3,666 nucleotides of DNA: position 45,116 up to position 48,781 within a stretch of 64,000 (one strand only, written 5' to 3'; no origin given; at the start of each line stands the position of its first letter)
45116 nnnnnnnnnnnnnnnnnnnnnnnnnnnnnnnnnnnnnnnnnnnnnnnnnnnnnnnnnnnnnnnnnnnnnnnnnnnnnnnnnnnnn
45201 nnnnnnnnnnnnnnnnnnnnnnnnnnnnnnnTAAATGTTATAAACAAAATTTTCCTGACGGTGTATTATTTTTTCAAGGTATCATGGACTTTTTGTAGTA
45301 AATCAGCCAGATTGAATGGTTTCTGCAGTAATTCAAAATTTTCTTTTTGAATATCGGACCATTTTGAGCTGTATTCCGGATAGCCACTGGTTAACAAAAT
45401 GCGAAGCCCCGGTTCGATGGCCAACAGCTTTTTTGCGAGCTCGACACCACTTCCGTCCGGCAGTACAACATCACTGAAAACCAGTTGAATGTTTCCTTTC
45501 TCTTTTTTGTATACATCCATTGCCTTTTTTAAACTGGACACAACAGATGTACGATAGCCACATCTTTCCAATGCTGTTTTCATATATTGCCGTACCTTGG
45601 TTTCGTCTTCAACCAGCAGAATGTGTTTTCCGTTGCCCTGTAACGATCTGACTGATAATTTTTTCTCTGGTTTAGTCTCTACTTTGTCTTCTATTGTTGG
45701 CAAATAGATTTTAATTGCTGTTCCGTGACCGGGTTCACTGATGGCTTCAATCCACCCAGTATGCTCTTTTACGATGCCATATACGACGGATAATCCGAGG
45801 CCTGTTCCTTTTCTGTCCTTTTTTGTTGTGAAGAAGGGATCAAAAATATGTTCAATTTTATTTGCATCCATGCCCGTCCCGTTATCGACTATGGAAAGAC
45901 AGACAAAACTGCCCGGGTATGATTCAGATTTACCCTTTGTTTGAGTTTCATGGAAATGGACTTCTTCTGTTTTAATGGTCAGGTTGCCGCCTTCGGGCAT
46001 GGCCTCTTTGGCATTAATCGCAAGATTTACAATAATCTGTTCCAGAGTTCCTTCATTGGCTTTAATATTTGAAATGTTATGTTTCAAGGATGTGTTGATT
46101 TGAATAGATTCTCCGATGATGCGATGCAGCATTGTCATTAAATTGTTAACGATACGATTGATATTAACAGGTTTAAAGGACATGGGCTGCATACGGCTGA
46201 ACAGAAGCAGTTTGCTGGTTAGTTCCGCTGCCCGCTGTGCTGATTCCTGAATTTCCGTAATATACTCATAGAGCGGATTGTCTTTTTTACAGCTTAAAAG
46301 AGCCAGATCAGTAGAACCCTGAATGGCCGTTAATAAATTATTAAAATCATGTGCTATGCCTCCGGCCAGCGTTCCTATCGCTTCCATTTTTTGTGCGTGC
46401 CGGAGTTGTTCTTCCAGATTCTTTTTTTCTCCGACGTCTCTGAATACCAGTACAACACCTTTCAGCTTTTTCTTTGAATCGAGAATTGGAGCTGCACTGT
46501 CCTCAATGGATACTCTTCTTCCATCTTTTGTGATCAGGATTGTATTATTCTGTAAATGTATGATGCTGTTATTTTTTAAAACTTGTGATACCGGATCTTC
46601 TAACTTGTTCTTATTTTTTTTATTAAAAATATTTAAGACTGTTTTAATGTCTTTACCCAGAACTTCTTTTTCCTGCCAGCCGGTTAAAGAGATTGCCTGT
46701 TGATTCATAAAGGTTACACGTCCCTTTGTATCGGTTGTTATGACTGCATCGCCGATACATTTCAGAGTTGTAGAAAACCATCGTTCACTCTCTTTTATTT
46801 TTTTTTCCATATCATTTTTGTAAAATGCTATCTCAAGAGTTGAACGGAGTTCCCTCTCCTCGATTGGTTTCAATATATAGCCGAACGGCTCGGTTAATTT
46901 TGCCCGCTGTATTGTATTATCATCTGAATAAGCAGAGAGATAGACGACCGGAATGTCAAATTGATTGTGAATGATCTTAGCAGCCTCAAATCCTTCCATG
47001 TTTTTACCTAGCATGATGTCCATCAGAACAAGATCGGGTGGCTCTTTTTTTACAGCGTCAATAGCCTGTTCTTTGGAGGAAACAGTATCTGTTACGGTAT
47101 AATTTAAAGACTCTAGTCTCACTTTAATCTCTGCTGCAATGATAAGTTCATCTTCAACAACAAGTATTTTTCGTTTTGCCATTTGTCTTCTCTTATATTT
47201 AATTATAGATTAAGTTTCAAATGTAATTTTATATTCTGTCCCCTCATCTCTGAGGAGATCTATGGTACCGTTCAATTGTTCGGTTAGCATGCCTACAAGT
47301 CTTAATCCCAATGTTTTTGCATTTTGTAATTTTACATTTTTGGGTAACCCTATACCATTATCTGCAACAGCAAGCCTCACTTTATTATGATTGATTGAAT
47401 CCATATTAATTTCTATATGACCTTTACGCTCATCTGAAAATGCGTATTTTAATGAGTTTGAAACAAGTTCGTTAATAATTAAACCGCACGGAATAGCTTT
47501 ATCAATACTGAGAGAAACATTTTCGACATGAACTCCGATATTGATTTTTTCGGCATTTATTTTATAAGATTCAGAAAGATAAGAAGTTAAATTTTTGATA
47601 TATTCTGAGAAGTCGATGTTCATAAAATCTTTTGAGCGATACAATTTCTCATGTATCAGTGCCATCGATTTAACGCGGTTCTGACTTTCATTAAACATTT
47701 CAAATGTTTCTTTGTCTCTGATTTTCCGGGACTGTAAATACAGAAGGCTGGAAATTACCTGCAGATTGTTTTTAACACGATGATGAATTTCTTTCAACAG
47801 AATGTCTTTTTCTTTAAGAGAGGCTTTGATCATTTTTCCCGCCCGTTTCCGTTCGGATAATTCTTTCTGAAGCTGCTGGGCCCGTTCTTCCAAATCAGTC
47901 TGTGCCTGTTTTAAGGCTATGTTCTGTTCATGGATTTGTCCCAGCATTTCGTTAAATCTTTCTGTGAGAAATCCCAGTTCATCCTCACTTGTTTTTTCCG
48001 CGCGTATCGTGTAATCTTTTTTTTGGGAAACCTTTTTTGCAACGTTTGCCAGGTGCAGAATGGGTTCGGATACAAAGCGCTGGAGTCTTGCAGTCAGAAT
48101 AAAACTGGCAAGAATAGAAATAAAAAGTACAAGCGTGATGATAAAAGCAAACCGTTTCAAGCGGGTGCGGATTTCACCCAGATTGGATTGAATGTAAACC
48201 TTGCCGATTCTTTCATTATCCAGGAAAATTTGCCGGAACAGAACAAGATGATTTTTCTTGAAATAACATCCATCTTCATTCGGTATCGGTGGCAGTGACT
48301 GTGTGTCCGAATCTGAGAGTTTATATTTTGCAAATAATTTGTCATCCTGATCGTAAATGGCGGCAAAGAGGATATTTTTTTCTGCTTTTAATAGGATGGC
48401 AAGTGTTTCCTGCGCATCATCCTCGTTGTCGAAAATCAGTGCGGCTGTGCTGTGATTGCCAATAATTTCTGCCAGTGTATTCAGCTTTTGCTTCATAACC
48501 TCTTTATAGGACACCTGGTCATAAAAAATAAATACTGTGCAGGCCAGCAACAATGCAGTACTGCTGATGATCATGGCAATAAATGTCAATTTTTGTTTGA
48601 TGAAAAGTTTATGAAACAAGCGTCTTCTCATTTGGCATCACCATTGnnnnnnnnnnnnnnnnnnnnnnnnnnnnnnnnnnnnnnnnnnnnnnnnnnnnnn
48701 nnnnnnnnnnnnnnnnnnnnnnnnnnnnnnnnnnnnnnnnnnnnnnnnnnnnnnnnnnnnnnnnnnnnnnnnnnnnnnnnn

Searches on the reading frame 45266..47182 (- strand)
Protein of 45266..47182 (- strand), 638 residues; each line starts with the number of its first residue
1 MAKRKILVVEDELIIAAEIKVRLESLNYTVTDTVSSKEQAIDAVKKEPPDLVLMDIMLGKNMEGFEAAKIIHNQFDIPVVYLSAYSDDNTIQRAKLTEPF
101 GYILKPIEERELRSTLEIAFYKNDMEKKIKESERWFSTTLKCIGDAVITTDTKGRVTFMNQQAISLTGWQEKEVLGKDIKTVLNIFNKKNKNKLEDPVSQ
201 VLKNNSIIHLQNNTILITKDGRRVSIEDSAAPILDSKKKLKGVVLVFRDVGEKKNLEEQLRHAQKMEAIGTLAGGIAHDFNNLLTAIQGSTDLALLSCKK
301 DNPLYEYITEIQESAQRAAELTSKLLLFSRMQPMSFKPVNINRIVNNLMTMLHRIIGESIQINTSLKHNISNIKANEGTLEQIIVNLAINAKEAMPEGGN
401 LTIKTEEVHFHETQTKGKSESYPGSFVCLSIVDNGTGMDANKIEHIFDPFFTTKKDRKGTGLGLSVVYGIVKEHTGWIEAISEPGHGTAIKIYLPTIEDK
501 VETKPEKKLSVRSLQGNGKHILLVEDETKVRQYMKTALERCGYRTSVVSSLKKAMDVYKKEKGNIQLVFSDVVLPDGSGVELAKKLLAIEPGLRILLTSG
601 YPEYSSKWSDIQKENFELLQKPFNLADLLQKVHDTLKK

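Call 24: search_protein_families(library=pfam, proteins=[window:45266-47182:-], max_evalue=0.001)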
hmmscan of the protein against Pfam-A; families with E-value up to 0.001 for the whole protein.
window:45266-47182:- (638 aa): 10 families
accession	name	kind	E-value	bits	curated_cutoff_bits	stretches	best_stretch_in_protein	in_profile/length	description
PF00072.30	Response_reg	-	2.6e-40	137.5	30.2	2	6-116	1-110/111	Response regulator receiver domain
PF02518.31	HATPase_c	-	3.2e-21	76.3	26.4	1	377-496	3-109/111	Histidine kinase-, DNA gyrase B-, and HSP90-like ATPase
PF00989.32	PAS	-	3.6e-15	56.4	22.6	1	143-250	10-113/113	PAS fold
PF13426.13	PAS_9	-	7.9e-14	52.2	27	1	145-251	2-102/103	PAS domain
PF00512.31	HisKA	-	1e-10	41.9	26.9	1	270-332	3-64/66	His Kinase A (phospho-acceptor) domain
PF08448.16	PAS_4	-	3.9e-10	40.4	23.1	1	143-254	4-109/110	PAS fold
PF24820.1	Diguanyl_cycl_sensor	-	6.8e-05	23.2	28.1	1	141-232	3-95/109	Diguanylate cyclase-like sensor domain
PF13188.13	PAS_8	-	0.00014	22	21.8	1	138-187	5-51/65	PAS domain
PF08447.18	PAS_3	-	0.00029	21.5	25.6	1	157-244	2-86/89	PAS fold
PF12860.13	PAS_7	-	0.00053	20.5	27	0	143-257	4-114/115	PAS fold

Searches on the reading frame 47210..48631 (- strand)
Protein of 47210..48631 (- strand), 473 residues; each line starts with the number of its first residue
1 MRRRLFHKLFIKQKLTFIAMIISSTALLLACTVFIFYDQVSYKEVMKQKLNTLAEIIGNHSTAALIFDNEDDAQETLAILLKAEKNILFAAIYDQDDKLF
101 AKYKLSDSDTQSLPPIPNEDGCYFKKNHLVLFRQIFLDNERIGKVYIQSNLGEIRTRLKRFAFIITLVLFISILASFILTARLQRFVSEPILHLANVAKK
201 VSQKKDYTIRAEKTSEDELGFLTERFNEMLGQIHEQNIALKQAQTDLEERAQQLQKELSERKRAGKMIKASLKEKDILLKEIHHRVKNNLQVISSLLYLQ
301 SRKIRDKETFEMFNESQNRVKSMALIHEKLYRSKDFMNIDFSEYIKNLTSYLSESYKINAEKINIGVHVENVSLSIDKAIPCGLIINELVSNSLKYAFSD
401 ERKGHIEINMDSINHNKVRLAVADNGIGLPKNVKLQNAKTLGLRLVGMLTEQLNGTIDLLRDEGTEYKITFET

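Call 24: search_protein_families(library=pfam, proteins=[window:47210-48631:-], max_evalue=0.001)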
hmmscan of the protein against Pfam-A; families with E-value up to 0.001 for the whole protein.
window:47210-48631:- (473 aa): 6 families
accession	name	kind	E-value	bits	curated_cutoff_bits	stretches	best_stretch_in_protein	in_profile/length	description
PF07568.18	HisKA_2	-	1e-31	109.2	22.3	1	281-356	1-76/76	Histidine kinase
PF17152.10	CHASE8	-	1.5e-14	54.5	27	1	43-147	2-101/102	Periplasmic sensor domain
PF02518.31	HATPase_c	-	4.9e-10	40.3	26.4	1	383-471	7-107/111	Histidine kinase-, DNA gyrase B-, and HSP90-like ATPase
PF00672.30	HAMP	-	3.8e-08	34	25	1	184-235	3-53/53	HAMP domain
PF07536.20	HWE_HK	-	1.2e-05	26.3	22.8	1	281-334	1-52/83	HWE histidine kinase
PF13581.12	HATPase_c_2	-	0.0003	21.2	27.4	1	372-453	22-112/127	Histidine kinase-like ATPase domain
